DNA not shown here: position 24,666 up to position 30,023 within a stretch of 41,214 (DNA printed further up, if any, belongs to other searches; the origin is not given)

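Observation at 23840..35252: Tightly coupled cassette: orphan 1736-aa giant protein, 50-aa lipoprotein, secreted 1685-aa Cys-rich giant protein, then holA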

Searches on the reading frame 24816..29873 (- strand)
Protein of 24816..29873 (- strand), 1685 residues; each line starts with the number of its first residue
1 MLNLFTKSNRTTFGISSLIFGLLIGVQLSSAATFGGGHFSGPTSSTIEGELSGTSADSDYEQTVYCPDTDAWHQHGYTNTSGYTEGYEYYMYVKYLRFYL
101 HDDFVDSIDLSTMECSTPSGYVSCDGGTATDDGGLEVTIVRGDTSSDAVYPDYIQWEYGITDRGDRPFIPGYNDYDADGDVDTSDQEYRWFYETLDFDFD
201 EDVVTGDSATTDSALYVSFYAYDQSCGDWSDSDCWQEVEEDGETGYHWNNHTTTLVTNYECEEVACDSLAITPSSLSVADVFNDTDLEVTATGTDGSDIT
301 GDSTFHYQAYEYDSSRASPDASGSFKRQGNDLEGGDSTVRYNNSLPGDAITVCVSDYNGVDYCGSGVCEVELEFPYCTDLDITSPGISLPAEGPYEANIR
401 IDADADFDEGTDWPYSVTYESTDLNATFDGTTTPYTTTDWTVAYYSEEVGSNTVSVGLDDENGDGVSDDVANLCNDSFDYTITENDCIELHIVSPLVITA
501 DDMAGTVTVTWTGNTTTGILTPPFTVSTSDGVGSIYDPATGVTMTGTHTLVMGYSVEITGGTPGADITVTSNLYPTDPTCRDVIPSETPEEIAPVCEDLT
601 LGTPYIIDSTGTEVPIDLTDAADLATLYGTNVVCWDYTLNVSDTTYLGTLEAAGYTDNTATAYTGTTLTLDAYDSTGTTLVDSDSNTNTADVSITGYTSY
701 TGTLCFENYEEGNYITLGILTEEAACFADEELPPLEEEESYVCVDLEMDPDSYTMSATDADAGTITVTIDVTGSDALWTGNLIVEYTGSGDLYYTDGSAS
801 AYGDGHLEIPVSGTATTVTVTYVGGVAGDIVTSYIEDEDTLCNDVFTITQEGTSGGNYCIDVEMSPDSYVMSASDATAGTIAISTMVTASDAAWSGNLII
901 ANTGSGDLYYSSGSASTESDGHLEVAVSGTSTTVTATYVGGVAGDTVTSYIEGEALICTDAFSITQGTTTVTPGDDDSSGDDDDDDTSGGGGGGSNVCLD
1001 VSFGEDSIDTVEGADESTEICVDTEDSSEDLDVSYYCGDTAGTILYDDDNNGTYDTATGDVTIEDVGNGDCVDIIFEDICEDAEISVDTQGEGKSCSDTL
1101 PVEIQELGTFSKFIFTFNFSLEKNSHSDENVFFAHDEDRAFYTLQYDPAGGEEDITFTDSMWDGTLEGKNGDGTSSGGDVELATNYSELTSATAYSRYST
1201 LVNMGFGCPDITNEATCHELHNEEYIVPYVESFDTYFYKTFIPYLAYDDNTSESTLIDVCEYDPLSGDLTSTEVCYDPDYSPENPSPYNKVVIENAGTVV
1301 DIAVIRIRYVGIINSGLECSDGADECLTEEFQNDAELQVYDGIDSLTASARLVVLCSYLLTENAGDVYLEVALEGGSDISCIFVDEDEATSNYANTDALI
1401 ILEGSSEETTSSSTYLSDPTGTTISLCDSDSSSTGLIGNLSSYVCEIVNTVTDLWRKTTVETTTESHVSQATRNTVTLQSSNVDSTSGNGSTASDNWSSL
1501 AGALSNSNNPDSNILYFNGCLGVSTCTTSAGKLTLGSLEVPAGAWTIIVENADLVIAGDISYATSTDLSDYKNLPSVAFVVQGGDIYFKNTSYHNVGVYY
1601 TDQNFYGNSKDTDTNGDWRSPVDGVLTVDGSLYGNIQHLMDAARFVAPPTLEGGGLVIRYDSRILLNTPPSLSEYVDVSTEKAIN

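Call 7: search_protein_families(library=pfam, proteins=[window:24816-29873:-], max_evalue=1)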
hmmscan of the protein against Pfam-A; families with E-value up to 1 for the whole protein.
window:24816-29873:- (1685 aa): 0 families

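Call 8: search_protein_families(library=ncbifam, proteins=[window:24816-29873:-], max_evalue=1)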
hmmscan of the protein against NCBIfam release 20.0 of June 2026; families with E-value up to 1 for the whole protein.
window:24816-29873:- (1685 aa): 0 families

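Call 16: find_homologous_proteins(query=window:24816-29873:-)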
Query window:24816-29873:- (1685 aa): 16 proteins with E <= 0.001 among 8000 candidates.
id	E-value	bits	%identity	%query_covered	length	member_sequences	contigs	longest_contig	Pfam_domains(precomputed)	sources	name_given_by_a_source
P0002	0.0e+0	3762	100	100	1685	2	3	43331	-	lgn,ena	-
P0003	0.0e+0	1514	51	97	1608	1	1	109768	-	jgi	jgi:hypothetical protein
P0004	0.0e+0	1512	49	54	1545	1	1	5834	-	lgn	-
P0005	0.0e+0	1379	53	84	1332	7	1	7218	-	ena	-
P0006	0.0e+0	1327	47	49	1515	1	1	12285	-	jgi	-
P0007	0.0e+0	1303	48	96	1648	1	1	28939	-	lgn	-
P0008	0.0e+0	1277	45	99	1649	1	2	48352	-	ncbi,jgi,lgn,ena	ncbi:MAG: hypothetical protein WC924_02170 [Candidatus Gracilibacteria bacterium]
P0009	0.0e+0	1179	51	37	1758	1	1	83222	-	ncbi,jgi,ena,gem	ncbi:MAG: hypothetical protein WC897_03935 [Candidatus Gracilibacteria bacterium]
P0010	0.0e+0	1146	41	50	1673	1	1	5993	-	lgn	-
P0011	0.0e+0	1144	43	56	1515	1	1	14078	-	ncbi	-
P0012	0.0e+0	1115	49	43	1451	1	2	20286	-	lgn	-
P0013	0.0e+0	1046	46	56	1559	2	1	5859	-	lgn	-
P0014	1.3e-262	893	45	36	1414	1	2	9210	-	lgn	-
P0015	1.4e-216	740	47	34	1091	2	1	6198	-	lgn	-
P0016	7.6e-192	658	40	34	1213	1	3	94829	-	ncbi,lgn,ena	-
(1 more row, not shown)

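Call 17: find_encoding_contigs(protein=P0003, flank=10000, max_places=2)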
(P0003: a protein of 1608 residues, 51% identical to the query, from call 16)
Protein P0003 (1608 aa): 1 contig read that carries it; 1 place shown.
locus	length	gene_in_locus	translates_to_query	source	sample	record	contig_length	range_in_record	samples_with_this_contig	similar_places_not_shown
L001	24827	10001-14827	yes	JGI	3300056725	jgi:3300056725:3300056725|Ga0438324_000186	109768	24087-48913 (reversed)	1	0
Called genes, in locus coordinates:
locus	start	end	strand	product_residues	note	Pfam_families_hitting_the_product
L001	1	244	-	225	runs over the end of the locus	PF01509:TruB_N, PF16198:TruB_C_2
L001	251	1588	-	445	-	PF08245:Mur_ligase_M, PF02875:Mur_ligase_C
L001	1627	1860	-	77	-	-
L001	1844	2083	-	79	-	-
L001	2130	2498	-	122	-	PF01687:Flavokinase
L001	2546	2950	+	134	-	-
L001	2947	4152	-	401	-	PF04932:Wzy_C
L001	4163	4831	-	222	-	PF00121:TIM, PF05690:ThiG (weak)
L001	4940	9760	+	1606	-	-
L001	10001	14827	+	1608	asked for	-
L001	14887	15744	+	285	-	-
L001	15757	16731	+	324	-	PF06144:DNA_pol3_delta, PF21694:DNA_pol3_delta_C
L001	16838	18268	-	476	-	PF03951:Gln-synt_N, PF00120:Gln-synt_C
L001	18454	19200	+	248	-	PF01978:TrmB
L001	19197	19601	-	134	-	-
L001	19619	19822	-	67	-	-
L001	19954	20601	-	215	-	PF03575:Peptidase_S51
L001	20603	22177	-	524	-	PF01425:Amidase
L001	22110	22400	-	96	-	PF02686:GatC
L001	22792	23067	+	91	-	-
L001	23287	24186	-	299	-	PF00892:EamA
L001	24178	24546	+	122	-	-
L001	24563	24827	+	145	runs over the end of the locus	PF01467:CTP_transf_like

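Call 18: find_encoding_contigs(protein=P0008, flank=10000, max_places=2)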
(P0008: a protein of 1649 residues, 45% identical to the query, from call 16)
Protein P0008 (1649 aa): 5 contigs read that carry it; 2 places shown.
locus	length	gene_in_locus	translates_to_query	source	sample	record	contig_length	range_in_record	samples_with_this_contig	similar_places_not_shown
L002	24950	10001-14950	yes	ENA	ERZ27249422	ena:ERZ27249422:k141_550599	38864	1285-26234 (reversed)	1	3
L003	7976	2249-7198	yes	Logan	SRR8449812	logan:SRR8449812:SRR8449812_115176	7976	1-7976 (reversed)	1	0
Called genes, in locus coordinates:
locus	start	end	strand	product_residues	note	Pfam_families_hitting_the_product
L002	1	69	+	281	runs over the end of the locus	PF02129:Peptidase_S15 (faint), PF00561:Abhydrolase_1 (faint), PF12146:Hydrolase_4 (weak)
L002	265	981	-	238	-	PF01509:TruB_N, PF16198:TruB_C_2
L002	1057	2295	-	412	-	PF08245:Mur_ligase_M, PF02875:Mur_ligase_C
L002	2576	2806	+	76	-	-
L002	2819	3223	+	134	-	-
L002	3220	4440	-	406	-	PF04932:Wzy_C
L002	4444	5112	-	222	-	PF00121:TIM, PF05690:ThiG (weak)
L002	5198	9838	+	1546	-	-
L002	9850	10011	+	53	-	-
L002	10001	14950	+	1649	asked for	-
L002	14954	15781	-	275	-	-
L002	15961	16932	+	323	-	PF06144:DNA_pol3_delta, PF21694:DNA_pol3_delta_C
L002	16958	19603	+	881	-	PF00395:SLH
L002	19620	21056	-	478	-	PF03951:Gln-synt_N, PF00120:Gln-synt_C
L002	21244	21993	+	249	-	PF01978:TrmB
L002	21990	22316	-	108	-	-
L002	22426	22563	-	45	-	-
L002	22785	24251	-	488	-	PF01425:Amidase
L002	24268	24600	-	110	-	PF02686:GatC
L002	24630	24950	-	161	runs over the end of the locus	PF02498:Bro-N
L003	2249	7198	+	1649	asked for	-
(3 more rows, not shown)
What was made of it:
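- An 881-aa SLH protein lies next to holA in L002 (call 18).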

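Call 19: find_encoding_contigs(protein=P0009, flank=10000, max_places=2)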
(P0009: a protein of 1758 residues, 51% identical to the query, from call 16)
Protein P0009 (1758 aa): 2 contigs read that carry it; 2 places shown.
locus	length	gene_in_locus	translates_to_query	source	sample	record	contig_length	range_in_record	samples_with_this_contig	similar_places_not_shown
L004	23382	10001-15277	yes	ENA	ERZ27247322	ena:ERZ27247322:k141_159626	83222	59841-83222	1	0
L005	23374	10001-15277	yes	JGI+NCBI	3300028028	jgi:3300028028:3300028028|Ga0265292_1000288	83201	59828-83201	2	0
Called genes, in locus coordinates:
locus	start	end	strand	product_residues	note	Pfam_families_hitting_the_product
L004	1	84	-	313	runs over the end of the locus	-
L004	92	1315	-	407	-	PF08245:Mur_ligase_M, PF02875:Mur_ligase_C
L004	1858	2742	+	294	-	-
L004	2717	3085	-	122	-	PF01687:Flavokinase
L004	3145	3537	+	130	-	-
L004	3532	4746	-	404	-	PF04932:Wzy_C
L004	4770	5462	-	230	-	PF00121:TIM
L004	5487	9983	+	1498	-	-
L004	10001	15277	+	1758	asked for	-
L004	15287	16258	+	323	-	PF06144:DNA_pol3_delta, PF21694:DNA_pol3_delta_C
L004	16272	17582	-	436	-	PF03951:Gln-synt_N, PF00120:Gln-synt_C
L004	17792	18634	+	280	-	PF01978:TrmB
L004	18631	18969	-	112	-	-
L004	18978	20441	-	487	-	PF01425:Amidase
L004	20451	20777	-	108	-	PF02686:GatC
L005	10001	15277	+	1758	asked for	-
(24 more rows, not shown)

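Call 25: search_solved_structures(query=window:24816-29873:-, max_evalue=1)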
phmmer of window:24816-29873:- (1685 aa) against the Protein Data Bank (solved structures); distinct sequences matched with E-value up to 1: 0.

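Call 26: search_protein_families(library=phrogs, proteins=[window:24816-29873:-], max_evalue=0.1)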
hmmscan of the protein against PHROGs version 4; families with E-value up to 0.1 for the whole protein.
window:24816-29873:- (1685 aa): 0 families

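Call 28: find_related_loci(query=A1, collection=genome_contigs, flank=8000)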
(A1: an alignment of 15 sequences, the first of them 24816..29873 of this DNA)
Query A1 (1685 aa) in genome_contigs; peptide patterns used: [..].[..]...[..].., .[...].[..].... (x = any residue, [..] = any of these).
599 stretches matched a pattern (row limit reached: there are more); 20 encode a relative of the query (tblastn E <= 1e-3); 20 distinct loci.
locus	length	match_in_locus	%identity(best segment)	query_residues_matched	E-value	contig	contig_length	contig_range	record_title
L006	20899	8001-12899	41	4-1685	0e+0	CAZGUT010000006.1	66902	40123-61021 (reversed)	MAG TPA_asm: uncultured Candidatus Peribacteria bacterium isolate SRP077602_co2_44 genome assembly, contig: NODE_613_len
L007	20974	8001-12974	42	4-1685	0e+0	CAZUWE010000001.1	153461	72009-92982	MAG TPA_asm: uncultured Candidatus Peribacteria bacterium isolate SRP342105_co1_252 genome assembly, contig: NODE_107_le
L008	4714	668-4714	46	2-1356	0e+0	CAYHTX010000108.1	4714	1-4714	MAG TPA_asm: uncultured Gammaproteobacteria bacterium isolate ERP119705_co15_524 genome assembly, contig: NODE_24862_len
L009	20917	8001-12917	45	12-1685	0e+0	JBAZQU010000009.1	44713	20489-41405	MAG: Candidatus Gracilibacteria bacterium isolate SO_2017_SWC_60 scaffold_756_c1_LP-4_2017, whole genome shotgun sequenc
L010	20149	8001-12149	49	246-1685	0e+0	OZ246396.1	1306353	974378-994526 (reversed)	MAG: uncultured Candidatus Peribacteria bacterium isolate ERP119705_co14_83 genome assembly, chromosome: 1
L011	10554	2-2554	41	645-1685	2e-177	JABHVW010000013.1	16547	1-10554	MAG: Candidatus Peregrinibacteria bacterium isolate SI047_bin117 k141_1504658, whole genome shotgun sequence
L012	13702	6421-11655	41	14-1685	3e-174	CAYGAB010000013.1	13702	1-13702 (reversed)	MAG TPA_asm: uncultured Candidatus Peribacteria bacterium isolate ERP113451_co1_153 genome assembly, contig: NODE_5309_l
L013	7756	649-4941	41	1-1685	5e-159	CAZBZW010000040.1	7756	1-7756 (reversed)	MAG TPA_asm: uncultured Candidatus Peribacteria bacterium isolate SRP278252_co2_80 genome assembly, contig: NODE_20053_l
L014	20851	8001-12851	39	57-1685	0e+0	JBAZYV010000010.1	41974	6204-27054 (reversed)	MAG: Candidatus Gracilibacteria bacterium isolate SO_2017_GW1_90 NODE_4379_length_41974_cov_3.109876_OW334_2017, whole g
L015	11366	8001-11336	49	262-1481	6e-138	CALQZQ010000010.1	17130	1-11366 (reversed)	MAG: Candidatus Peribacteria bacterium isolate MaH-04nov19-42 genome assembly, contig: MaH-04nov19-C8542, whole genome s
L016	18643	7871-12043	45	57-1685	8e-136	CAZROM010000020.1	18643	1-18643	MAG TPA_asm: uncultured Candidatus Peribacteria bacterium isolate SRP278252_co1_824 genome assembly, contig: NODE_5018_l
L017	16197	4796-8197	47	102-1685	1e-135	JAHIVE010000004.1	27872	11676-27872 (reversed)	MAG: Patescibacteria group bacterium isolate MM_PC_MetaG.mb.59 MM_PC_MetaG.mb.59_k141_115515, whole genome shotgun seque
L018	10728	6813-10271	46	5-1685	2e-130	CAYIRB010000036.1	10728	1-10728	MAG TPA_asm: uncultured Candidatus Peribacteria bacterium isolate ERP119705_co25_662 genome assembly, contig: NODE_5411_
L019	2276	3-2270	47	291-1569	8e-112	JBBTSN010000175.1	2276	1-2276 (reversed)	MAG: Patescibacteria group bacterium isolate H41-bin180_1 H41_bin180_1_000000000175, whole genome shotgun sequence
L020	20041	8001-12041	41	13-1685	3e-104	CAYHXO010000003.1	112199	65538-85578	MAG TPA_asm: uncultured Candidatus Peribacteria bacterium isolate ERP119705_co15_648 genome assembly, contig: NODE_80_le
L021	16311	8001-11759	39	1-1685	2e-103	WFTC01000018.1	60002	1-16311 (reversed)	MAG: Candidatus Gracilibacteria bacterium isolate S139_120_esom k151_606306, whole genome shotgun sequence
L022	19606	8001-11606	40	15-1685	1e-99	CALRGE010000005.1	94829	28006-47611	MAG: Candidatus Peribacteria bacterium isolate TH-11nov19-141 genome assembly, contig: TH-11nov19-C331, whole genome sho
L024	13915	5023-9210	41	73-1685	1e-126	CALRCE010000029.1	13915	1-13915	MAG: Candidatus Peribacteria bacterium isolate Ike-50m-54 genome assembly, contig: Ike-50-c1975, whole genome shotgun se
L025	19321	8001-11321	42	8-1685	2e-107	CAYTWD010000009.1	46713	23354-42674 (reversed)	MAG TPA_asm: uncultured Candidatus Peribacteria bacterium isolate SRP342105_co2_394 genome assembly, contig: NODE_710_le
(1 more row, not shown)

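Call 35: search_solved_structures(query=A1, max_evalue=1, show_alignments=2)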
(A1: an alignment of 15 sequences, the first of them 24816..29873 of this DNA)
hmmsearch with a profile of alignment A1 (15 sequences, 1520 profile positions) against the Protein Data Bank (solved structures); distinct sequences matched with E-value up to 1: 0.

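Call 37: search_protein_families(library=pfam, alignment_id=A1, max_evalue=0.01)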
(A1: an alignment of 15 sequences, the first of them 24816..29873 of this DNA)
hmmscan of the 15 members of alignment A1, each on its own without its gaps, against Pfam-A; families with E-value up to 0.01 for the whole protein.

A. member 1, window:24816-29873:- (1685 aa): 0 families

B. families by the number of members that match (of 15 scanned): 1 family
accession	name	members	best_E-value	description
PF09346.15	SMI1_KNR4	1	0.0021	SMI1 / KNR4 family (SUKH-1)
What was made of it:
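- On Sec-exported Ig-fold adhesin: No Pfam hit in any of the 15 members (call 37).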

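Call 97: search_protein_families(library=padloc, proteins=[window:24816-29873:-], max_evalue=0.01)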
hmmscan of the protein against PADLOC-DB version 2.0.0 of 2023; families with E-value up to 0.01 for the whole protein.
window:24816-29873:- (1685 aa): 0 families
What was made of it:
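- On Anti-phage defence or polymorphic toxin systems: PADLOC, Pfam and PHROGs give no hits for A, lip or B (calls 7, 26, 97).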
